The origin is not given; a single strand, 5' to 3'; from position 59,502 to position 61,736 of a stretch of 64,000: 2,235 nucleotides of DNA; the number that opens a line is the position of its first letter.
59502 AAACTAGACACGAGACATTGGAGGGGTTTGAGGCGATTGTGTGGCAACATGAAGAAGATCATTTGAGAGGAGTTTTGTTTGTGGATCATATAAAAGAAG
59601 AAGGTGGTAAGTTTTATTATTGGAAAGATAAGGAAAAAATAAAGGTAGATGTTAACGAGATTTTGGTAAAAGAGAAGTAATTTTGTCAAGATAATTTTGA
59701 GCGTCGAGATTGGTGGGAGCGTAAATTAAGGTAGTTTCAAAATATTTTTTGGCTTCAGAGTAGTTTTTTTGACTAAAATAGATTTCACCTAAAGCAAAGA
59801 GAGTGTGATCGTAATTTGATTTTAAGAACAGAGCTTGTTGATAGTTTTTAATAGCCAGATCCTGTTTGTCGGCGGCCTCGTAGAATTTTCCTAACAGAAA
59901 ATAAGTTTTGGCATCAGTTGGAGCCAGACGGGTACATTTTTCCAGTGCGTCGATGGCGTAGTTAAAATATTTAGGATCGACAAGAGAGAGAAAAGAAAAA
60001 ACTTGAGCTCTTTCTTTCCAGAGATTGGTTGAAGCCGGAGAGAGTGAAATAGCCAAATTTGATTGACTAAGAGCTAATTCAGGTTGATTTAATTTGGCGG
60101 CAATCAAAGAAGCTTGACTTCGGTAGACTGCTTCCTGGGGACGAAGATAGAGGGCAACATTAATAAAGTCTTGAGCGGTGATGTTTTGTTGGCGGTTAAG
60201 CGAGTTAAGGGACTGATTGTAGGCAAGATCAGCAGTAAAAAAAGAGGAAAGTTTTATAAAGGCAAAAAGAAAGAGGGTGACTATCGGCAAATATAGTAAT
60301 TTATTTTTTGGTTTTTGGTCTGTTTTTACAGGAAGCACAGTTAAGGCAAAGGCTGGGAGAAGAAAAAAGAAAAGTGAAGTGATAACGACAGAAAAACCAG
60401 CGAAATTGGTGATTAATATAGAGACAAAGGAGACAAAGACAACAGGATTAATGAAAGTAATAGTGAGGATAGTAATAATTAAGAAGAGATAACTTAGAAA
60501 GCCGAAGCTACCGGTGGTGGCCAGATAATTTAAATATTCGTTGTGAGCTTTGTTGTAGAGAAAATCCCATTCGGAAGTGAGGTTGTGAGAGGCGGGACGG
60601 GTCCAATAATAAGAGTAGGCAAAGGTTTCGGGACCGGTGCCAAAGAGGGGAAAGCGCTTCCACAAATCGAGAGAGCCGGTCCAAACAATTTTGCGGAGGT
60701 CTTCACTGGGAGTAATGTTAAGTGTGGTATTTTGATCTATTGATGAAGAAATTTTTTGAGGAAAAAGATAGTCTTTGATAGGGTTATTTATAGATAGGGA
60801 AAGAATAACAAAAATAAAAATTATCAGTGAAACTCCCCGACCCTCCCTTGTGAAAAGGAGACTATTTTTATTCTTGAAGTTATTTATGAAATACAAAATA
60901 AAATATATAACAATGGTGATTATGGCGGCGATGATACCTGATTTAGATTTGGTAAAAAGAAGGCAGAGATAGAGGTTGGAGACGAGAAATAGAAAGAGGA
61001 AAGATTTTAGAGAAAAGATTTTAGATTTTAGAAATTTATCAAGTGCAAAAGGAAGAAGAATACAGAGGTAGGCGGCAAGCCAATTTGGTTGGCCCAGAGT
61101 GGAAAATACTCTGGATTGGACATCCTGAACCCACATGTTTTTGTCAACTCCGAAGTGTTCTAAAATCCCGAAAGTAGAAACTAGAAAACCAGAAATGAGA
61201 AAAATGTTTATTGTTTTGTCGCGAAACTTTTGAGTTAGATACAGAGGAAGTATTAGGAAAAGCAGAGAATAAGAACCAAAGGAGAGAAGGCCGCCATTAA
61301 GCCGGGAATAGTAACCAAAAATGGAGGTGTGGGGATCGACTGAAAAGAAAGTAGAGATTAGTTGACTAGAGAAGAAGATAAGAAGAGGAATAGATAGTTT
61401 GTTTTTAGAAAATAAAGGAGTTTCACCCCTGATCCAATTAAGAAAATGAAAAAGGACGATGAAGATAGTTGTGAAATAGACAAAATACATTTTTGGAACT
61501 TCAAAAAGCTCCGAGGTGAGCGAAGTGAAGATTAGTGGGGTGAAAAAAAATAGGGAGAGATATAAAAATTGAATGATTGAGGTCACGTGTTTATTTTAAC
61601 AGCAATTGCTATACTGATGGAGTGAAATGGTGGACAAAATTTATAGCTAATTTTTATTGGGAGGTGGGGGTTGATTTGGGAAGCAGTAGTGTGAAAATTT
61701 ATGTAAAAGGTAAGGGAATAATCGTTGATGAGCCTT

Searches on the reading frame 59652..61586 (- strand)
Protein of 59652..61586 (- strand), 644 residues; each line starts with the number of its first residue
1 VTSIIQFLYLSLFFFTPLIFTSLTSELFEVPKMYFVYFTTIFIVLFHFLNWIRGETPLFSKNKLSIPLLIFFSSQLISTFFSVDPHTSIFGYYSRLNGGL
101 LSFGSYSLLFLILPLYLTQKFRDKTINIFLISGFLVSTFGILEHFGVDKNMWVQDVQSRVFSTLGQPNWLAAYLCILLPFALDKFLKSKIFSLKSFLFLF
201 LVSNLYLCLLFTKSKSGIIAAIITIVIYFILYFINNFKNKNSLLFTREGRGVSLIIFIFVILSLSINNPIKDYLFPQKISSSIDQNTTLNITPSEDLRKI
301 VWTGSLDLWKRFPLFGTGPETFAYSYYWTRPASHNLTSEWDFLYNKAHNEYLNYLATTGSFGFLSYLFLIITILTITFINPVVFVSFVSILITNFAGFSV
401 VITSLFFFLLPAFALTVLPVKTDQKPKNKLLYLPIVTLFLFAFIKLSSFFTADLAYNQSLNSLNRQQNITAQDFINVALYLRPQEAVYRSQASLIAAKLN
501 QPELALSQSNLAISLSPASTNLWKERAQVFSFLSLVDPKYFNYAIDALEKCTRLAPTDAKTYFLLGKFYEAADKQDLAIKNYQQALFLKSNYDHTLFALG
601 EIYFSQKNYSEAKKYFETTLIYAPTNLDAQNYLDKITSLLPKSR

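Call 27: find_encoding_contigs(protein=window:59652-61586:-, flank=10000, max_places=6)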
Protein window:59652-61586:- (644 aa): 8 contigs read that carry it; 4 places shown.
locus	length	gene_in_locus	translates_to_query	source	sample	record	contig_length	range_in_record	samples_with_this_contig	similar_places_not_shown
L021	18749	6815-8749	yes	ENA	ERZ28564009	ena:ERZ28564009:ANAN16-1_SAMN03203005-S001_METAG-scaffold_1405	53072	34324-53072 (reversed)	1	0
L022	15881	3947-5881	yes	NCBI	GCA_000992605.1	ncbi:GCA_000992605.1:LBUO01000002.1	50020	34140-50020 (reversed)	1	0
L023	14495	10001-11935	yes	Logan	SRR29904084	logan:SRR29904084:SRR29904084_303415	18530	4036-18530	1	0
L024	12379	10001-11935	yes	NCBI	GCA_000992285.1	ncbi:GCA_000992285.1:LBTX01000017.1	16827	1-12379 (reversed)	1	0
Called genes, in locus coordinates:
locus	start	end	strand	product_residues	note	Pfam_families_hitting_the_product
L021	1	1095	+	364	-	?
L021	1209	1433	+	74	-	-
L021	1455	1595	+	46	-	-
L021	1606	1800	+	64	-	-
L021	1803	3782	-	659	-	PF01751:Toprim, PF01131:Topoisom_bac, PF01396:Zn_ribbon_Top1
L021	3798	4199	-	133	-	PF02481:DNA_processg_A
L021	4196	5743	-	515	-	PF03717:PBP_dimer, PF00905:Transpeptidase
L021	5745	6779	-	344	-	PF00022:Actin (weak), PF06723:MreB_Mbl, PF14450:FtsA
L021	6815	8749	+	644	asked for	PF04932:Wzy_C, PF13424:TPR_12 (faint), PF00515:TPR_1 (faint), PF13181:TPR_8 (faint), PF13414:TPR_11 (faint), PF21033:RMD1-3 (faint), PF07719:TPR_2 (weak)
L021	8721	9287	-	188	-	PF01327:Pep_deformylase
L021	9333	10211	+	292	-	PF01073:3Beta_HSD, PF01370:Epimerase, PF04321:RmlD_sub_bind, PF16363:GDP_Man_Dehyd, PF02719:Polysacc_synt_2 (weak)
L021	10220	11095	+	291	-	PF00551:Formyl_trans_N, PF02911:Formyl_trans_C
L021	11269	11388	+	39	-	-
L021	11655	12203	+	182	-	PF02163:Peptidase_M50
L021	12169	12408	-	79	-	PF08984:DUF1858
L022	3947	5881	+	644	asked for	PF04932:Wzy_C, PF13424:TPR_12 (faint), PF00515:TPR_1 (faint), PF13181:TPR_8 (faint), PF13414:TPR_11 (faint), PF21033:RMD1-3 (faint), PF07719:TPR_2 (weak)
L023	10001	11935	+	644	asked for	PF04932:Wzy_C, PF13424:TPR_12 (faint), PF00515:TPR_1 (faint), PF13181:TPR_8 (faint), PF13414:TPR_11 (faint), PF21033:RMD1-3 (faint), PF07719:TPR_2 (weak)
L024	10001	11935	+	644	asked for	PF04932:Wzy_C, PF13424:TPR_12 (faint), PF00515:TPR_1 (faint), PF13181:TPR_8 (faint), PF13414:TPR_11 (faint), PF21033:RMD1-3 (faint), PF07719:TPR_2 (weak)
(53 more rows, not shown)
